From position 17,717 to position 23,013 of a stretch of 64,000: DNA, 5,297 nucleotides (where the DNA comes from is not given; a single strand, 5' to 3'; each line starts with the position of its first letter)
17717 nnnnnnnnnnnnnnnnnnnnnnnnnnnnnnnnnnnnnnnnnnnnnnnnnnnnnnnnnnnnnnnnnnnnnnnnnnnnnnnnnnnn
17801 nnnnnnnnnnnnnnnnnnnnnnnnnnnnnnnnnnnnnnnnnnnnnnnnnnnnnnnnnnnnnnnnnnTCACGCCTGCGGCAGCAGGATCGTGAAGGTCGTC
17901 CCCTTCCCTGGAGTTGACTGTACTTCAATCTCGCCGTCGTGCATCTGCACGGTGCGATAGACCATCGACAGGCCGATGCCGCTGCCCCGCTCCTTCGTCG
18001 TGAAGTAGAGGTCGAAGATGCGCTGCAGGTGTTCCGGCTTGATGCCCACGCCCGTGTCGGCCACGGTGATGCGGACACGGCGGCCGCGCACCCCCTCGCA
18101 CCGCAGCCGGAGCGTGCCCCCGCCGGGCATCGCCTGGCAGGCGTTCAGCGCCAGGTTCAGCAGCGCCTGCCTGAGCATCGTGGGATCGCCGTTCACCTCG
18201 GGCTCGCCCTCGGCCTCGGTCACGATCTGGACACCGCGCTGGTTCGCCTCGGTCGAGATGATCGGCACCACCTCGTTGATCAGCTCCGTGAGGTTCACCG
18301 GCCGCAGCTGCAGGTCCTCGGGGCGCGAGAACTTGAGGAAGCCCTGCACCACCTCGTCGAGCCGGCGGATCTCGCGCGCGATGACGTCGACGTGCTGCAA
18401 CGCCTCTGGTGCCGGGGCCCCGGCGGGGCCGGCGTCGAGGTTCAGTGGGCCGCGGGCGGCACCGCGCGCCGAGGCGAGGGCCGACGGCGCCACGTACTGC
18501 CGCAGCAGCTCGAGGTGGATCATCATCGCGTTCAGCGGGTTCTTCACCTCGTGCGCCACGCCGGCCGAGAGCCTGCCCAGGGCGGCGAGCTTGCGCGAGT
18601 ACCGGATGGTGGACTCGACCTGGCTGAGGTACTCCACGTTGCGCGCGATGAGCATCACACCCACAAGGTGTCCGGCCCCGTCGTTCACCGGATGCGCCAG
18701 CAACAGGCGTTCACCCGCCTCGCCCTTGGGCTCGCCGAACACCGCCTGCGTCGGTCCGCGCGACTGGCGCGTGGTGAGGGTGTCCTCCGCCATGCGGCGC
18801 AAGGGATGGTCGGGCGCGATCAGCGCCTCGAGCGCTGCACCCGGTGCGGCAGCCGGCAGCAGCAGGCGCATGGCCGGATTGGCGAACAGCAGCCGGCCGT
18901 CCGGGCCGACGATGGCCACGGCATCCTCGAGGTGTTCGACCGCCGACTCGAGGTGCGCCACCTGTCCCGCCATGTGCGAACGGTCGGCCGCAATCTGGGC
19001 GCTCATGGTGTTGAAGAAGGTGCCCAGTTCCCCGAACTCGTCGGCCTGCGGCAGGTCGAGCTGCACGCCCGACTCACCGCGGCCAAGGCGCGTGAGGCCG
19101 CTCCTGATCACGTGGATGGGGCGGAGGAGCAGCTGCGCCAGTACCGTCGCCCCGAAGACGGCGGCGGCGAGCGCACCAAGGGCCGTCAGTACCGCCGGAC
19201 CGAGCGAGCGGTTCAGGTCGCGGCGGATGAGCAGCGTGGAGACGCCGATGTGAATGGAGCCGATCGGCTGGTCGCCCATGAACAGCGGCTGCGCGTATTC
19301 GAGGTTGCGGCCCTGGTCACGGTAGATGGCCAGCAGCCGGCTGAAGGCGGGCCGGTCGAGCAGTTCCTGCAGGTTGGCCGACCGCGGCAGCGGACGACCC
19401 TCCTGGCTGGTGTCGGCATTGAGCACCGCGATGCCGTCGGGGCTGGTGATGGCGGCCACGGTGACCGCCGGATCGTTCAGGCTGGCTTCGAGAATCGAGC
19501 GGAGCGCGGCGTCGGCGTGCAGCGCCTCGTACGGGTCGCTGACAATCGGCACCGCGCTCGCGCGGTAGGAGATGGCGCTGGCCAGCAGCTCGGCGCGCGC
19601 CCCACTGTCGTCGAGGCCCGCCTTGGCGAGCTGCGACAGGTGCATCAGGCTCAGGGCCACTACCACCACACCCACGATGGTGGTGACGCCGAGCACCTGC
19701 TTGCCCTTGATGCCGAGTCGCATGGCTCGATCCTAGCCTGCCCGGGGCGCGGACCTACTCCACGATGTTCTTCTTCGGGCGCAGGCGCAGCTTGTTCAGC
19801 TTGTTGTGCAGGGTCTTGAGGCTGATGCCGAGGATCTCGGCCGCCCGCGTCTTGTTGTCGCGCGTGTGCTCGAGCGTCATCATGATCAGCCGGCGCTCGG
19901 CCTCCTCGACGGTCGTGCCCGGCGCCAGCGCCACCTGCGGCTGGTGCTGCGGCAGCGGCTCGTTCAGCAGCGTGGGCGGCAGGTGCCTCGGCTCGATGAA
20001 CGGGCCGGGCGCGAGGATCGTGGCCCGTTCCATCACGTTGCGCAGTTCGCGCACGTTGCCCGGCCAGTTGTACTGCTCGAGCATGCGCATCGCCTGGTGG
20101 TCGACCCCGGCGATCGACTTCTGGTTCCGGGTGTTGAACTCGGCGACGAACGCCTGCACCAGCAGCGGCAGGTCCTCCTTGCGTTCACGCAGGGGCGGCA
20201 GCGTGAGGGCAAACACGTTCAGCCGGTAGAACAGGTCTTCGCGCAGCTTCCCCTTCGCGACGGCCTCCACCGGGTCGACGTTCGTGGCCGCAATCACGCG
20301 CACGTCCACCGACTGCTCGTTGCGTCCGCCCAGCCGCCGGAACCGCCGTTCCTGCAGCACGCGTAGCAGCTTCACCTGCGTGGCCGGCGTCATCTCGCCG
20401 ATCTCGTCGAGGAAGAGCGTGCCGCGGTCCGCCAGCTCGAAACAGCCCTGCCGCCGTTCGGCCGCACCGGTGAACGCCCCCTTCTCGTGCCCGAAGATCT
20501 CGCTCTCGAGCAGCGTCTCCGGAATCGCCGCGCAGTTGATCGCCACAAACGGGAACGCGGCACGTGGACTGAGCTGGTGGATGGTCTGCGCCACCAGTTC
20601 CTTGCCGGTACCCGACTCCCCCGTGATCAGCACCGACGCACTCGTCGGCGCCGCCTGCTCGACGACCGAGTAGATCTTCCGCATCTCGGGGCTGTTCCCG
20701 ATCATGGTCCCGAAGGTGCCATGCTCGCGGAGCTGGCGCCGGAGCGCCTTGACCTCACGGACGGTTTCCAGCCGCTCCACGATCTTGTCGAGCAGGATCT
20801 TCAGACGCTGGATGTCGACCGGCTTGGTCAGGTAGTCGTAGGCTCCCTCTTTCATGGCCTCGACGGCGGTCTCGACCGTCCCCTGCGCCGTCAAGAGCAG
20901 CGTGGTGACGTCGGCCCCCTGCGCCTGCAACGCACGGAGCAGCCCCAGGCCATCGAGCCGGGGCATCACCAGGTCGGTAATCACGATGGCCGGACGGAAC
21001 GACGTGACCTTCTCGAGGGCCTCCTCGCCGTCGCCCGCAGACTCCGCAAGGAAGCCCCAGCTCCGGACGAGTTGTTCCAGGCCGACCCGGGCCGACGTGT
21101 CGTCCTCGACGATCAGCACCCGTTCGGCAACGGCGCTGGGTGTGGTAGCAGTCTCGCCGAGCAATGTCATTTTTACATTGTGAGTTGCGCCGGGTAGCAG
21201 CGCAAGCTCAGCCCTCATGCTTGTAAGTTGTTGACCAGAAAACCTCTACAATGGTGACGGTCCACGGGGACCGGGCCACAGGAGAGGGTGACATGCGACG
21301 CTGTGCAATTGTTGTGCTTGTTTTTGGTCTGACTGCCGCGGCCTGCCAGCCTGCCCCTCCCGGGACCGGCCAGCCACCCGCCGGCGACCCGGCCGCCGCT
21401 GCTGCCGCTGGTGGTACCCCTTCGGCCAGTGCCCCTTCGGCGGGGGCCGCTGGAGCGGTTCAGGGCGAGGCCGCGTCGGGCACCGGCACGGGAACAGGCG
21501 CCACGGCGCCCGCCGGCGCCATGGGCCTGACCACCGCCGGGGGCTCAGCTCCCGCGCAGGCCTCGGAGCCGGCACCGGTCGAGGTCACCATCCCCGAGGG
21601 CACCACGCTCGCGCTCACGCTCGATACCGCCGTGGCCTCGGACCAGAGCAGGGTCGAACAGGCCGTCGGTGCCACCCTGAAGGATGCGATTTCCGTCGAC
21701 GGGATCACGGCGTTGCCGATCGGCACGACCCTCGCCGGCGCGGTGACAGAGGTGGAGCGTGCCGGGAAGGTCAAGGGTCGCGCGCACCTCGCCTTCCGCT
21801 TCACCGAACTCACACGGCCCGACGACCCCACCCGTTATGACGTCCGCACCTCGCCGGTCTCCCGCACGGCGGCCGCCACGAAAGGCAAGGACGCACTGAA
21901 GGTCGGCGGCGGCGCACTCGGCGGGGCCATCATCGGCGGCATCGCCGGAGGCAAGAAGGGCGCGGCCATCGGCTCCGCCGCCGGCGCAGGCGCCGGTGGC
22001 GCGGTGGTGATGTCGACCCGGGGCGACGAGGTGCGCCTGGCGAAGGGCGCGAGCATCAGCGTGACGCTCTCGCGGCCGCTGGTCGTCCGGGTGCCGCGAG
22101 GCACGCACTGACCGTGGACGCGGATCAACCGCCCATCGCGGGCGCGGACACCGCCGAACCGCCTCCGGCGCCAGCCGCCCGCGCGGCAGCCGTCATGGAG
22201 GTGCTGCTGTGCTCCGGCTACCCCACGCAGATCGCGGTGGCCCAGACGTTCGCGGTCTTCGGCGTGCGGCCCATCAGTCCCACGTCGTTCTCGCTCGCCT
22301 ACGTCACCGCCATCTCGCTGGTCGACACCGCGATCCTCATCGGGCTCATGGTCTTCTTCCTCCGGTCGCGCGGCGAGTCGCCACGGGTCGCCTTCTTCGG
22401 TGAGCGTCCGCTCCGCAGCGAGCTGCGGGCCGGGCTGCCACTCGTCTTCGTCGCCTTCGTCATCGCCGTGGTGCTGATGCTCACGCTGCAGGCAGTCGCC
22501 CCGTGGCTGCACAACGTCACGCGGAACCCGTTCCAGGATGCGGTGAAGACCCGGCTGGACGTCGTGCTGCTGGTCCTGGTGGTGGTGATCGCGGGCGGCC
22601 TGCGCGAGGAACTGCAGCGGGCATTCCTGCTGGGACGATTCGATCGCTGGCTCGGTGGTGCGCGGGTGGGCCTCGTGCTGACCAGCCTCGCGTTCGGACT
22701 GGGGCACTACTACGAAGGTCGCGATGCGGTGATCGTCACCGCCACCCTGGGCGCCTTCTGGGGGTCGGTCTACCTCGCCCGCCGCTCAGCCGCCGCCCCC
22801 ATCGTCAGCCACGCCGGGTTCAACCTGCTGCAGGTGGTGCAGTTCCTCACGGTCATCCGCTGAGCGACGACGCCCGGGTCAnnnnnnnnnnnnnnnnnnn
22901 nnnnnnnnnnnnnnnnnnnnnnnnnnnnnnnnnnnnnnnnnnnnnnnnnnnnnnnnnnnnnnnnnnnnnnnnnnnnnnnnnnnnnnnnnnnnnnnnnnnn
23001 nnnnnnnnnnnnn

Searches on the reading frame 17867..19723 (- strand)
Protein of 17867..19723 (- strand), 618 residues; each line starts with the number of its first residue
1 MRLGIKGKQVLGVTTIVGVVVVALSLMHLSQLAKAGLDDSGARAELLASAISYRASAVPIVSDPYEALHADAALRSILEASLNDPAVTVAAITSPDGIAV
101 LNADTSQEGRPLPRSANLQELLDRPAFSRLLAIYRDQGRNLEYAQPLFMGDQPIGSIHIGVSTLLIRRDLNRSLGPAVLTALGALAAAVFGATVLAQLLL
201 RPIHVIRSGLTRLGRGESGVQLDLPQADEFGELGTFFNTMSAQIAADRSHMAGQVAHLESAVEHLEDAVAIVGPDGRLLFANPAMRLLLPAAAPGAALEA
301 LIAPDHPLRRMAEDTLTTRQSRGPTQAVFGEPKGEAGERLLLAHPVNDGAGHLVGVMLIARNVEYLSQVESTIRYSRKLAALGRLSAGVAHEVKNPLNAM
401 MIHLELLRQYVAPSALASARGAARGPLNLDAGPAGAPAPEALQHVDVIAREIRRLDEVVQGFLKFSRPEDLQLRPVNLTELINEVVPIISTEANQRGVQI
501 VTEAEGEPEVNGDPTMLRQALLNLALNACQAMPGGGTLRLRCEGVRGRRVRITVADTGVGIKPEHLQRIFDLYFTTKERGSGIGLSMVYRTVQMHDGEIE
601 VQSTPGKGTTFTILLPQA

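Call 5: search_protein_families(library=pfam, proteins=[window:17867-19723:-])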
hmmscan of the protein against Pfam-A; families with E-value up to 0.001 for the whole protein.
window:17867-19723:- (618 aa): 6 families
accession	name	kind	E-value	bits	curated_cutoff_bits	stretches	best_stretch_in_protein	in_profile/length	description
PF02518.31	HATPase_c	-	7.9e-27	94.3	26.4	1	512-617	1-109/111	Histidine kinase-, DNA gyrase B-, and HSP90-like ATPase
PF00512.31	HisKA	-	1e-10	41.9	26.9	1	382-469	2-64/66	His Kinase A (phospho-acceptor) domain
PF00672.30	HAMP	-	1e-06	29.4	25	1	194-244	1-51/53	HAMP domain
PF08448.16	PAS_4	-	1.6e-05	25.5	23.1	1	262-363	1-105/110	PAS fold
PF13188.13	PAS_8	-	0.00015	22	21.8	0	257-315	2-60/65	PAS domain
PF17203.10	sCache_3_2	-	0.00034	21.1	28.4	0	48-172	18-137/140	Single cache domain 3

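Call 57: search_protein_families(library=ncbifam, proteins=[window:17867-19723:-], max_evalue=0.001)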
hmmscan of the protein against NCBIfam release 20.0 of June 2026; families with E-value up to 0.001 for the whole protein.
window:17867-19723:- (618 aa): 83 families (the best 25 are shown)
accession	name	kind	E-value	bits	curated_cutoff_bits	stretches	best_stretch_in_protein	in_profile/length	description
NF008468.0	PRK11360.1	equivalog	5.6e-81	272.7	646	2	443-617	432-608/616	two-component system sensor histidine kinase AtoS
NF007688.0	PRK10364.1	equivalog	3.1e-61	207.5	479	1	364-617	222-451/460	two-component system sensor histidine kinase ZraS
NF010411.0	PRK13837.1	equivalog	6.4e-46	156.8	647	2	436-617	480-675/828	two-component system VirA-like sensor kinase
NF052574.1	HisKinEspCMyxo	equivalog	4.1e-45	154.2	1200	1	177-618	202-638/785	serine histidine kinase EspC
NF046044.1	PnpS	equivalog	1.3e-42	146.2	400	2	443-616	208-390/390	two-component system histidine kinase PnpS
NF053867.1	SprKinKinDBac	equivalog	2.2e-38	131.9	775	1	445-617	324-497/500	sporulation kinase KinD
TIGR02966.1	phoR_proteo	equivalog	3.2e-36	125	334.2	1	439-614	148-332/333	phosphate regulon sensor histidine kinase PhoR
NF038348.1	T2SS_HK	subfamily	4.4e-36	124.5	450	1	371-616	316-572/574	histidine kinase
NF052573.1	HisKinEspAMyxo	equivalog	5.9e-36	123.8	1400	1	262-615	260-609/755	serine histidine kinase EspA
NF033092.0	HK_WalK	equivalog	1.3e-33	116.5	725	2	441-616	408-593/594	cell wall metabolism sensor histidine kinase WalK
NF008312.0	PRK11100.1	equivalog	1.5e-32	113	356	1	437-617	286-474/477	two-component system sensor histidine kinase CreC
NF010076.0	PRK13557.1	subfamily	6.8e-32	110.6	631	1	341-617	122-394/540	histidine kinase famiy protein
NF046020.1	HisKinCckABruc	equivalog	1.2e-29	102.8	1000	1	443-617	517-707/868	cell cycle histidine kinase CckA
NF045911.1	TCSHisKinNblS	equivalog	4.3e-28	98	1000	2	444-613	428-616/621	two-component system sensor histidine kinase NblS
NF006800.0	PRK09303.1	equivalog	4.2e-27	95.1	342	1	376-616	145-376/383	histidine kinase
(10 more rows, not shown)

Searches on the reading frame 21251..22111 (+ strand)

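Call 5: search_protein_families(library=pfam, proteins=[window:21251-22111:+])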
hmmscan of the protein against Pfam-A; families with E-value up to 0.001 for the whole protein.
window:21251-22111:+ (286 aa): 0 families

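Call 44: search_protein_families(library=pfam, proteins=[window:21251-22111:+], max_evalue=0.01)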
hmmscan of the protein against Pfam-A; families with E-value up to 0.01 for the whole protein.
window:21251-22111:+ (286 aa): 1 family
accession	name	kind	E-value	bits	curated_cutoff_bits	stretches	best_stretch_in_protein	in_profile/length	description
PF13441.11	Gly-zipper_YMGG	-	0.0024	18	28.9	1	215-252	4-42/45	YMGG-like Gly-zipper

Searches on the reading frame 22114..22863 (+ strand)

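Call 44: search_protein_families(library=pfam, proteins=[window:22114-22863:+], max_evalue=0.01)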
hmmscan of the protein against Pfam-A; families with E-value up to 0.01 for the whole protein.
window:22114-22863:+ (249 aa): 2 families
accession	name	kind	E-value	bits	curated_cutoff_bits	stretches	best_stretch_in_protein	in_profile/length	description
PF02517.21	Rce1-like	-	5.1e-15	56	22.4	1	150-239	4-93/93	Type II CAAX prenyl endopeptidase Rce1-like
PF25323.1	6TM_PilS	-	0.0084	16.3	27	0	72-164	20-102/189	PilS-like transmembrane domain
